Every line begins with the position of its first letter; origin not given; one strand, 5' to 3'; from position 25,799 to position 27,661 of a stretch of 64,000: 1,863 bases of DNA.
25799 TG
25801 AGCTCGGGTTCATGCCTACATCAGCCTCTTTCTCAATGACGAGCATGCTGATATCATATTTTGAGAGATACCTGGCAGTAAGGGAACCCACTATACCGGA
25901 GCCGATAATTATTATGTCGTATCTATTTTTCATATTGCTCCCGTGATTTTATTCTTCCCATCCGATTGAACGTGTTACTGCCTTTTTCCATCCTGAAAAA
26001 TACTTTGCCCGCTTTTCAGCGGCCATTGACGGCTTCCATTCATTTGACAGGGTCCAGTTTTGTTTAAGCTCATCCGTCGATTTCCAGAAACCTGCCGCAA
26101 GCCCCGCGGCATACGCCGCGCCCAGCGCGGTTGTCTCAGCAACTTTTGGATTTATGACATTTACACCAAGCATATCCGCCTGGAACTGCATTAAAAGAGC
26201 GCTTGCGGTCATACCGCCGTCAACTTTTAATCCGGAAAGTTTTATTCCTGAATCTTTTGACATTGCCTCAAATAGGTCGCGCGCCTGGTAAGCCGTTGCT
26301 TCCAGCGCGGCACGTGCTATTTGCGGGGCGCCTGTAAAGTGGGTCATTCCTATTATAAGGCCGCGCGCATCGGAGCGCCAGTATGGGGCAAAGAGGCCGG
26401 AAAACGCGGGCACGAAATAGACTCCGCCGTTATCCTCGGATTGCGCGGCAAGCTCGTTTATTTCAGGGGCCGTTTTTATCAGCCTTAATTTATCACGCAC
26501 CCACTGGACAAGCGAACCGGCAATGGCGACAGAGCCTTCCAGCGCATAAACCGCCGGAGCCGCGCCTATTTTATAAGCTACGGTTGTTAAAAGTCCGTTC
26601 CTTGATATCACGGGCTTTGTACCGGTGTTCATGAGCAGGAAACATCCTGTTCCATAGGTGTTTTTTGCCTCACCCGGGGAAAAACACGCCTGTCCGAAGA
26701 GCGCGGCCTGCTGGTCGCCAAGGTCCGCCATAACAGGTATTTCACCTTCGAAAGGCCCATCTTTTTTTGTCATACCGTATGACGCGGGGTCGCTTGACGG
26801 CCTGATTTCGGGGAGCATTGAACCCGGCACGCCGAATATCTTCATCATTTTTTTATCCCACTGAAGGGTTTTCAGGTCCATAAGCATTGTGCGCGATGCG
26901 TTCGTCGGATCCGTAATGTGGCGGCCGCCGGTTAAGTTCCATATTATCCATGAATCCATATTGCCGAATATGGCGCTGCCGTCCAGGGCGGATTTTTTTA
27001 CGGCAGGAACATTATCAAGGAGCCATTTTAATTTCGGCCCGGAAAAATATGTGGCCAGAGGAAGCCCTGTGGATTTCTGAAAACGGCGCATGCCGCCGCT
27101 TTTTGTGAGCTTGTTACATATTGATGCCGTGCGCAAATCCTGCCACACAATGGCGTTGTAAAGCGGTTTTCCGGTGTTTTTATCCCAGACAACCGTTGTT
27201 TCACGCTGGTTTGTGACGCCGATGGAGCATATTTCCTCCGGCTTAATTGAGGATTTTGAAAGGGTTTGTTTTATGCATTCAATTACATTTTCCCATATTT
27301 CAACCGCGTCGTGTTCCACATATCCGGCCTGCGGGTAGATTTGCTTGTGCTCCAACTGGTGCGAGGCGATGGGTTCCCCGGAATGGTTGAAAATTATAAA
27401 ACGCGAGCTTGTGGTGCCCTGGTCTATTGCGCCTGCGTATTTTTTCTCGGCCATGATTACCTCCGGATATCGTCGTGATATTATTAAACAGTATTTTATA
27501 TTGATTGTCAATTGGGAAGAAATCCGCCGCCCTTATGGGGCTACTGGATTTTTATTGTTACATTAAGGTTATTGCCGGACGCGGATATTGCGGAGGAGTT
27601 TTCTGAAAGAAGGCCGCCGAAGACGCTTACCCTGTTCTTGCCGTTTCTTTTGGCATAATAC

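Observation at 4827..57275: Three paralogous secreted proteins share a Thr/Pro-repeat linker plus an FPNPF/YPDPY C-terminal domain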

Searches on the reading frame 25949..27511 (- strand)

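Call 14: search_protein_families(library=pfam, proteins=[window:25949-27511:-], max_evalue=0.0001)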
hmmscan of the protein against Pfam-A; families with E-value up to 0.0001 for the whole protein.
window:25949-27511:- (520 aa): 2 families
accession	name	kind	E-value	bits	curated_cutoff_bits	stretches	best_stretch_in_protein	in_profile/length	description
PF00370.27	FGGY_N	-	1e-78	264.8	28.8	1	25-273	1-245/245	FGGY family of carbohydrate kinases, N-terminal domain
PF02782.22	FGGY_C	-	2.3e-49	168.3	27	1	283-473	2-198/198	FGGY family of carbohydrate kinases, C-terminal domain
